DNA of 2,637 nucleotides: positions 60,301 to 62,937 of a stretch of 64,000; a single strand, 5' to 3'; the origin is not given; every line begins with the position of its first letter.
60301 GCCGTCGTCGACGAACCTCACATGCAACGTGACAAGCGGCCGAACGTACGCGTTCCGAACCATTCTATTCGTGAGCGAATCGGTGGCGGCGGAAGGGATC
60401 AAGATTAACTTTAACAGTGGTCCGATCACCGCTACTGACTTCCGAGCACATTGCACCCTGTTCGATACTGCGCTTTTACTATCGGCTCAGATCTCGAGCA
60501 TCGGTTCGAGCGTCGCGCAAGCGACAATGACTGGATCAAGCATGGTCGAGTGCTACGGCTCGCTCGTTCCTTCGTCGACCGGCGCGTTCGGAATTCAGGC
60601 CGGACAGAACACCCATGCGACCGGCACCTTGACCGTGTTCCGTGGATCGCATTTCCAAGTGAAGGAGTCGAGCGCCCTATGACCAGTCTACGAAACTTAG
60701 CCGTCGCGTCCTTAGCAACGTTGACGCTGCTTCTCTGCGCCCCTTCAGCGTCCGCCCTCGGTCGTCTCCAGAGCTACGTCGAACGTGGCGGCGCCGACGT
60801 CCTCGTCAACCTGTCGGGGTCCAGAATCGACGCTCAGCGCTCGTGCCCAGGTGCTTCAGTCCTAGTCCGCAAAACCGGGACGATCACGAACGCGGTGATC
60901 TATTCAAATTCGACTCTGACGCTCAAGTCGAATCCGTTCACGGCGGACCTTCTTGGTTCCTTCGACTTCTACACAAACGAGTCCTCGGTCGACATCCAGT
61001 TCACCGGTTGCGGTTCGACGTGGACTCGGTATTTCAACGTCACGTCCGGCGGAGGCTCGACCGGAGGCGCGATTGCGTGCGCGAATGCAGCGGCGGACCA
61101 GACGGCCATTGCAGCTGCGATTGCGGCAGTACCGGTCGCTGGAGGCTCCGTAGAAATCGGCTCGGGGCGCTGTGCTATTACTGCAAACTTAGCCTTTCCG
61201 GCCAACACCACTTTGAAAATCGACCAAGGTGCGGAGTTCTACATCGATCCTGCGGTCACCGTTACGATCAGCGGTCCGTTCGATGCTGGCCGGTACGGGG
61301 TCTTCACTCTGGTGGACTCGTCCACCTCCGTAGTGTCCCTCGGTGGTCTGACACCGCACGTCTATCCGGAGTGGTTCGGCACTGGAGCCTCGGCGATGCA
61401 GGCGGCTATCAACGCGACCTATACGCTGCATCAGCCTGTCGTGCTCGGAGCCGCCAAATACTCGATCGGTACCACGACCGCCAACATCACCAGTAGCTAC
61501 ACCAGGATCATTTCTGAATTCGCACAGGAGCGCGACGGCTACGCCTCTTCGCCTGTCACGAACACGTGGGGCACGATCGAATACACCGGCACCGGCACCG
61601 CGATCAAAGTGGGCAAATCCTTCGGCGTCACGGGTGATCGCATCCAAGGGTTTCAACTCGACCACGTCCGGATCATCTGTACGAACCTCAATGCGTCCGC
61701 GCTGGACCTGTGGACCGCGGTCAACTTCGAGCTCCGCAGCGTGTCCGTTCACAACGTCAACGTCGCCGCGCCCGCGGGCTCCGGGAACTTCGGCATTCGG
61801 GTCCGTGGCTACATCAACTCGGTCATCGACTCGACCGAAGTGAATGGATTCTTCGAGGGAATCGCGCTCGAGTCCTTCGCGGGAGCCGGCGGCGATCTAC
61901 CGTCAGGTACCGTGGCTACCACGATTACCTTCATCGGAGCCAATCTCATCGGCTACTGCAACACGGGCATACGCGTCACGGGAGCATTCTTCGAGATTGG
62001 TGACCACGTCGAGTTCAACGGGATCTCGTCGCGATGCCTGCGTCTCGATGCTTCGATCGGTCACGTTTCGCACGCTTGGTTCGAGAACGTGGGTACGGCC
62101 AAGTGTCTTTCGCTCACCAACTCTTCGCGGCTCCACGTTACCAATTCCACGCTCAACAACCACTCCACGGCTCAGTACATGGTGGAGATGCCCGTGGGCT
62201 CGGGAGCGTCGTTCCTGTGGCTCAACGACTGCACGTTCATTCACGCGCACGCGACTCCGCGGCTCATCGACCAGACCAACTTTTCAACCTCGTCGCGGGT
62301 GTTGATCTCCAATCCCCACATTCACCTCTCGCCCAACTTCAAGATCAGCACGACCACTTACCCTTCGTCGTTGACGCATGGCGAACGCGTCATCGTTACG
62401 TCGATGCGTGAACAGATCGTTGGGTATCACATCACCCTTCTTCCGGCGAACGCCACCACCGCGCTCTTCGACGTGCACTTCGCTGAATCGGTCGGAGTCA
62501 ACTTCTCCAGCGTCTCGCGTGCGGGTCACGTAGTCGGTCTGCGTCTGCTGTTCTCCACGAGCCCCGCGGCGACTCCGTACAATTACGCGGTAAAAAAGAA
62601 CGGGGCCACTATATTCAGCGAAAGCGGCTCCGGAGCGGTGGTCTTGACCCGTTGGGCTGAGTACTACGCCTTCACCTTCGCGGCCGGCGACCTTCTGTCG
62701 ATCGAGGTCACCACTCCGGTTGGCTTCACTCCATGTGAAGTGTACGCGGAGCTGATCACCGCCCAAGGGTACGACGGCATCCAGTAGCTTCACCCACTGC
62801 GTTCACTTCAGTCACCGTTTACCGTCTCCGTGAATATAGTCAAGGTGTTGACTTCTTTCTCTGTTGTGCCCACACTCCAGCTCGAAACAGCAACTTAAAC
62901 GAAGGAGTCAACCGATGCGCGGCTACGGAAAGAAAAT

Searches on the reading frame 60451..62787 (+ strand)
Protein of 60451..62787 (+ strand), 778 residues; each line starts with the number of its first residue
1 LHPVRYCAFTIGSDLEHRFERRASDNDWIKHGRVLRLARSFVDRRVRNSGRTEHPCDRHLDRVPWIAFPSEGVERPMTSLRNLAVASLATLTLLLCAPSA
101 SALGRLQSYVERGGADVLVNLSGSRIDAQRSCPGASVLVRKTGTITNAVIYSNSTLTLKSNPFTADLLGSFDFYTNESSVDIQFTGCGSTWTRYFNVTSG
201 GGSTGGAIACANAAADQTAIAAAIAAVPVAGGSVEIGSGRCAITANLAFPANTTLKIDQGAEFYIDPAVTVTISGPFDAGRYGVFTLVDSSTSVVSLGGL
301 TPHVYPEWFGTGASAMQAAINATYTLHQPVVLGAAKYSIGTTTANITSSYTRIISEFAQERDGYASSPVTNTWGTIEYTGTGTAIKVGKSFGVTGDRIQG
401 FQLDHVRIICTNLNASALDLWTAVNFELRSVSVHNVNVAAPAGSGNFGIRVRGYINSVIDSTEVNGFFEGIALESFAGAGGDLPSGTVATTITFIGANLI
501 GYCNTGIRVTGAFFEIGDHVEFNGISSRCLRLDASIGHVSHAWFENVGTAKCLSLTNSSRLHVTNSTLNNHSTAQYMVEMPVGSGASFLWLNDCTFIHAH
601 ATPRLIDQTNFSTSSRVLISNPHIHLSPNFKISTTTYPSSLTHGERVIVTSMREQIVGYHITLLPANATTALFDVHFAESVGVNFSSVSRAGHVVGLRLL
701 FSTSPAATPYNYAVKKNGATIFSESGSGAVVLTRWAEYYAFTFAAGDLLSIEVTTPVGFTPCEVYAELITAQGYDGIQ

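Call 10: search_protein_families(library=pfam, proteins=[window:60451-62787:+], max_evalue=0.01)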
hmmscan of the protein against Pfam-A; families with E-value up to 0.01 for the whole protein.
window:60451-62787:+ (778 aa): 0 families

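Call 12: search_protein_families(library=phrogs, proteins=[window:60451-62787:+], max_evalue=0.001)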
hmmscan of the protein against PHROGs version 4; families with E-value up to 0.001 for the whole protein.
window:60451-62787:+ (778 aa): 0 families

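Call 93: search_protein_families(library=pfam, proteins=[window:60451-62787:+], max_evalue=0.1)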
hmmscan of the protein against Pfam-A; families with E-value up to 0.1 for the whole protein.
window:60451-62787:+ (778 aa): 1 family
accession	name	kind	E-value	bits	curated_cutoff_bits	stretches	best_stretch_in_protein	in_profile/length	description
PF24612.2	Ig_TgrO1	-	0.065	13.9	27.9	0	425-451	44-70/81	TgrO1-like, immunoglobulin-like domain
